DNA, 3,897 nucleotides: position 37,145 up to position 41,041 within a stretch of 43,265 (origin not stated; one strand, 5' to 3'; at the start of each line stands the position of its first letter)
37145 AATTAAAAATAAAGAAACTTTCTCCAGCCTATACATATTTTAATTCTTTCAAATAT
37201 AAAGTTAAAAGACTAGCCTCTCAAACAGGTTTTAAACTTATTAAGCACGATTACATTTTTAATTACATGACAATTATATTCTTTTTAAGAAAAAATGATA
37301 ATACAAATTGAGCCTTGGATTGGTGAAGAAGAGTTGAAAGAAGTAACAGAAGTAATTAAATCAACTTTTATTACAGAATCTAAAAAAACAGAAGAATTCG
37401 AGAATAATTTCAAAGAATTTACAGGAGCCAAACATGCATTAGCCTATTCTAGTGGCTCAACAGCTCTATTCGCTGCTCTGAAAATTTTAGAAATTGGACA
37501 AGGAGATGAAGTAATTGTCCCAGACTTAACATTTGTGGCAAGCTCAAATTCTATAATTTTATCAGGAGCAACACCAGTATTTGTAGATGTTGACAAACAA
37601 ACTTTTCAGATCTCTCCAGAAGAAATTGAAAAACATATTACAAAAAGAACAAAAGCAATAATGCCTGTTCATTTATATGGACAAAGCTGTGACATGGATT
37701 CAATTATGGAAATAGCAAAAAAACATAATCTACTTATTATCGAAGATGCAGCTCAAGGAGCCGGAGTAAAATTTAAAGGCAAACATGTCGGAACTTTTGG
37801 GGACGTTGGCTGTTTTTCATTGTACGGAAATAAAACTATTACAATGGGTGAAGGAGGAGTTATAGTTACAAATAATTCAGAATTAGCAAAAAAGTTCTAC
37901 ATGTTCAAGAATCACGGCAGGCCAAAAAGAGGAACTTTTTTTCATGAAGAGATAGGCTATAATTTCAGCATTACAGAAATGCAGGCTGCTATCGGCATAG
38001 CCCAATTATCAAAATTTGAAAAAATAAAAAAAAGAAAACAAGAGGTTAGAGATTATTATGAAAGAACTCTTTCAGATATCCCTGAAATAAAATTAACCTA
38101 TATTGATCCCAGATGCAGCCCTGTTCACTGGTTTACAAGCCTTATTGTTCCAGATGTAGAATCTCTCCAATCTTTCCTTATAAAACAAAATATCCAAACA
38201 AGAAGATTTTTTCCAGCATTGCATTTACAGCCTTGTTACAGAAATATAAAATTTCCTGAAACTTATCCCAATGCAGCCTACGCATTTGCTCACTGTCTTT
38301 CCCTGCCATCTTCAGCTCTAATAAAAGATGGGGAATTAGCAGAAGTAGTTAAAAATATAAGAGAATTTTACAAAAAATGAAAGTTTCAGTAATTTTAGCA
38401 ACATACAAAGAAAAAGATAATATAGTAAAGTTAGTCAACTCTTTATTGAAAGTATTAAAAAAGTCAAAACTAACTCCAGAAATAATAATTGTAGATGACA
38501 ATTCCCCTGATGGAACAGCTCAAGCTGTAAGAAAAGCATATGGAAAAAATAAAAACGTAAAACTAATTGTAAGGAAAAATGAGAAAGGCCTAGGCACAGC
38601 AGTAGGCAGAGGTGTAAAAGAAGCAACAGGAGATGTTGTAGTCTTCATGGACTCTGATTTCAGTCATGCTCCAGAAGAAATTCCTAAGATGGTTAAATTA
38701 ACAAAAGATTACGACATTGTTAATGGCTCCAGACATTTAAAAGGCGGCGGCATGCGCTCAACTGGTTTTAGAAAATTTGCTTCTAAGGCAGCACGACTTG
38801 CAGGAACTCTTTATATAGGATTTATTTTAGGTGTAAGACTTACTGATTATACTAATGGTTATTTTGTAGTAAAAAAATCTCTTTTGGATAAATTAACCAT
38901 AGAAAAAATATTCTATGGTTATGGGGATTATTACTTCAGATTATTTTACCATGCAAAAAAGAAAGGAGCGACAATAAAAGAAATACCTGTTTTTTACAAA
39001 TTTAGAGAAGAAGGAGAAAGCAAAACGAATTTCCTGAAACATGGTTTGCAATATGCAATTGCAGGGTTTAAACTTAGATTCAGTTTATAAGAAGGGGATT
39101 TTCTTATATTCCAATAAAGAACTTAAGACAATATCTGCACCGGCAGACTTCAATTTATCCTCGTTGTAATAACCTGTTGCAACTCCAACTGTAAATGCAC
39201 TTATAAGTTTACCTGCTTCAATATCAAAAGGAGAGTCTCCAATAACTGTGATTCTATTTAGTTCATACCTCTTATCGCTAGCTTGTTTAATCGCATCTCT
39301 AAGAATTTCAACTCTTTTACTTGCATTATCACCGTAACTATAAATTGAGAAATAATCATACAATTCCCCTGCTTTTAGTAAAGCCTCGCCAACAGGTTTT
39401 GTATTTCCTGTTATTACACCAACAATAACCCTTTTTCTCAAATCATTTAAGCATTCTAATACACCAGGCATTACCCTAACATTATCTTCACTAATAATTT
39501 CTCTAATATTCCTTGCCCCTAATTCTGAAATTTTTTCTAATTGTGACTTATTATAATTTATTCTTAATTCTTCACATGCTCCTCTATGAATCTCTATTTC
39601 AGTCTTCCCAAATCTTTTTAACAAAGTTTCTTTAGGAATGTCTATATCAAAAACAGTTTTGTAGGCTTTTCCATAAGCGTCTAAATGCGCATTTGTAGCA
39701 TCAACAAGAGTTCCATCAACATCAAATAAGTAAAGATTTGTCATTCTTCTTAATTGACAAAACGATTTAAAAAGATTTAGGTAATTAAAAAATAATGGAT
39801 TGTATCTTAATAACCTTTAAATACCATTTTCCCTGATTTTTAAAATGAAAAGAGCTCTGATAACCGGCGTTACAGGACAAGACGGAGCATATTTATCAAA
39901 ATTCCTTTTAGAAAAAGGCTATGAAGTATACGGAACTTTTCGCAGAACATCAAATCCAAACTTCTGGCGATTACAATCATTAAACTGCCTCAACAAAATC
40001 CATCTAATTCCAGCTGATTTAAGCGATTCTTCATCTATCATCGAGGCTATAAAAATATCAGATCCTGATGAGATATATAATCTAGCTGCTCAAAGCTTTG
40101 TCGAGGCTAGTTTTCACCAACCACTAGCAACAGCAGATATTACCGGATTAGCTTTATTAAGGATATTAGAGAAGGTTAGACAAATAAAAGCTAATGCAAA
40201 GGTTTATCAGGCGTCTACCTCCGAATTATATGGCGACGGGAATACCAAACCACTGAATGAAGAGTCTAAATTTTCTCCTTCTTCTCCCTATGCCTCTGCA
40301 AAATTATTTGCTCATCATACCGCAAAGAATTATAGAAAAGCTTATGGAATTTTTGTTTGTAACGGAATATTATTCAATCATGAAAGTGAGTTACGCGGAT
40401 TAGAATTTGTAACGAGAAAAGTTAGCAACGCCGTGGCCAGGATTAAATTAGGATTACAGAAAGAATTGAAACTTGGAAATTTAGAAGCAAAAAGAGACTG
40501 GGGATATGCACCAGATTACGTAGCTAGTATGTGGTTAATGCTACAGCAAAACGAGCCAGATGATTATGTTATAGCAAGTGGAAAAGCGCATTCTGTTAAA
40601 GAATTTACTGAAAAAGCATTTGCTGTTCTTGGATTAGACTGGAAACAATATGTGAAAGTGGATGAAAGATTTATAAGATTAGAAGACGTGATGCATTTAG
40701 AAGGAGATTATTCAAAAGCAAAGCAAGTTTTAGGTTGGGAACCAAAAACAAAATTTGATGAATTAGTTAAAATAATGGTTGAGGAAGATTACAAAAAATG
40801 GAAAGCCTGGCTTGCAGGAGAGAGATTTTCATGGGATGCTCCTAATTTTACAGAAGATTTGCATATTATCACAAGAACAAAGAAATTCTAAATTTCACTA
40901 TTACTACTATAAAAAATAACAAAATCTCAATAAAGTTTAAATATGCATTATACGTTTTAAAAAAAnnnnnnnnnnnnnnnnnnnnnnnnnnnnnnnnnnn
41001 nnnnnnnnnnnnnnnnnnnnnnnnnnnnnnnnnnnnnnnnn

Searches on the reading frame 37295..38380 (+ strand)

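Call 29: search_protein_families(library=pfam, proteins=[window:37295-38380:+], max_evalue=0.0001)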
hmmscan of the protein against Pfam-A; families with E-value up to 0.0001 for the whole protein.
window:37295-38380:+ (361 aa): 4 families
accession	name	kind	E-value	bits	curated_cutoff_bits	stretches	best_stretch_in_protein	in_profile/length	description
PF01041.23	DegT_DnrJ_EryC1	-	5.5e-121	404.6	19.8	1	9-355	3-359/360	DegT/DnrJ/EryC1/StrS aminotransferase family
PF01053.26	Cys_Met_Meta_PP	-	4.9e-12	45.5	27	1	32-207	54-228/381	Cys/Met metabolism PLP-dependent enzyme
PF00155.27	Aminotran_1_2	-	2.6e-10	40.5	19.7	1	29-158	41-192/361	Aminotransferase class I and II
PF00266.25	Aminotran_5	-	2.7e-10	40.2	21.5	1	29-303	42-336/371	Aminotransferase class-V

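Call 62: search_protein_families(library=ncbifam, proteins=[window:37295-38380:+], max_evalue=1e-10)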
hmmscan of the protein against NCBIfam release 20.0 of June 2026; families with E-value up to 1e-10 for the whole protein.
window:37295-38380:+ (361 aa): 10 families
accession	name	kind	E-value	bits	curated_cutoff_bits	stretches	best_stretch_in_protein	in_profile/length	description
TIGR04181.1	NHT_00031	hypoth_equivalog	7e-93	311.3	420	1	6-340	5-359/359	LegC family aminotransferase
TIGR03588.1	PseC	equivalog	2.7e-83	280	423.5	1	6-357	6-378/380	UDP-4-amino-4,6-dideoxy-N-acetyl-beta-L-altrosamine transaminase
NF008658.2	PRK11658.1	equivalog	6.5e-74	248.8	631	1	6-358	9-376/379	UDP-4-amino-4-deoxy-L-arabinose aminotransferase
NF008687.0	PRK11706.1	equivalog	1.1e-70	238.3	375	1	5-359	5-374/375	dTDP-4-amino-4,6-dideoxygalactose transaminase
NF011936.0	PRK15407.1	equivalog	2.4e-59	201.2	423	2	9-209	44-252/440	lipopolysaccharide biosynthesis protein RfbH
TIGR02379.1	ECA_wecE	subfamily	3.3e-56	190.7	434.85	1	8-266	8-278/376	dTDP-4-amino-4,6-dideoxy-D-glucose transaminase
TIGR04427.1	PLP_DesI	equivalog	9.5e-54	183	650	1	25-356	46-380/390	dTDP-4-dehydro-6-deoxyglucose aminotransferase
NF005816.0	PRK07682.1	equivalog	1.1e-12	47.4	620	1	53-152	98-203/390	aminotransferase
NF005817.0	PRK07683.1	equivalog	2.4e-11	43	575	1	49-164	93-212/387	aminotransferase A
NF004975.0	PRK06348.1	equivalog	5.9e-11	42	549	0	46-185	90-230/384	pyridoxal phosphate-dependent aminotransferase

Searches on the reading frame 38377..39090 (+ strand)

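Call 29: search_protein_families(library=pfam, proteins=[window:38377-39090:+], max_evalue=0.0001)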
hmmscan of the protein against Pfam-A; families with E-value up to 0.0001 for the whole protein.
window:38377-39090:+ (237 aa): 3 families
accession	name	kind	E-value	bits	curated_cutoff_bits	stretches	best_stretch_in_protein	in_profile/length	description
PF00535.33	Glycos_transf_2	-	2.9e-32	112.3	23.3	1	4-173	1-167/168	Glycosyl transferase family 2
PF13641.12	Glyco_tranf_2_3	-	1.1e-08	35.8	27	1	3-124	3-128/230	Glycosyltransferase like family 2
PF10111.15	Glyco_tranf_2_2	-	1.2e-08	35.2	27.3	1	5-111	2-108/276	Glycosyltransferase like family 2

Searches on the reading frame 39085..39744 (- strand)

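Call 29: search_protein_families(library=pfam, proteins=[window:39085-39744:-], max_evalue=0.0001)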
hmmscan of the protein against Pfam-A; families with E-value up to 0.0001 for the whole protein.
window:39085-39744:- (219 aa): 4 families
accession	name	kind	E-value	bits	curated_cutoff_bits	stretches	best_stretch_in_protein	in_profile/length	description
PF13419.12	HAD_2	-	1.1e-18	68.4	23.8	1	6-187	2-177/178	Haloacid dehalogenase-like hydrolase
PF00702.32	Hydrolase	-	2e-17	64.7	26.4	1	4-179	3-188/191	haloacid dehalogenase-like hydrolase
PF12710.13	HAD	-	2e-07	32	27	1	6-177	2-187/189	haloacid dehalogenase-like hydrolase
PF13242.12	Hydrolase_like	-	2.5e-06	27.7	22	1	151-212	13-74/75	HAD-hyrolase-like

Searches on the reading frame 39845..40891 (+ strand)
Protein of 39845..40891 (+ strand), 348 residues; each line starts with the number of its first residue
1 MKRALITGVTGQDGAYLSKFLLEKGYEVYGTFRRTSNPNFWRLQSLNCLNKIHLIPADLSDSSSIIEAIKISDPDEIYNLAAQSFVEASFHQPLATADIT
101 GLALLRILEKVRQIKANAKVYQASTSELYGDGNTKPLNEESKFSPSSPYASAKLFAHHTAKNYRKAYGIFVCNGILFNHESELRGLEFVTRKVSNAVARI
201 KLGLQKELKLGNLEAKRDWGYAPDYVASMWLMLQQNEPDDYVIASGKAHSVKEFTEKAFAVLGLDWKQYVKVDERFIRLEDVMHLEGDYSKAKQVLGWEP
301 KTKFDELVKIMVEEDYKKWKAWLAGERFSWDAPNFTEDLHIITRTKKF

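Call 29: search_protein_families(library=pfam, proteins=[window:39845-40891:+], max_evalue=0.0001)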
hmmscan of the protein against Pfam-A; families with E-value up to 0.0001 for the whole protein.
window:39845-40891:+ (348 aa): 3 families
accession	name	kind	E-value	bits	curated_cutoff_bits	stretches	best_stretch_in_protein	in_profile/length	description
PF16363.11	GDP_Man_Dehyd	-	2.7e-120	402.2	27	1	5-311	1-332/332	GDP-mannose 4,6 dehydratase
PF01370.27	Epimerase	-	2.4e-62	210.9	20.9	1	4-244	1-240/240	NAD dependent epimerase/dehydratase family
PF04321.23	RmlD_sub_bind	-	8e-09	35.4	27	1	3-169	2-145/287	RmlD substrate binding domain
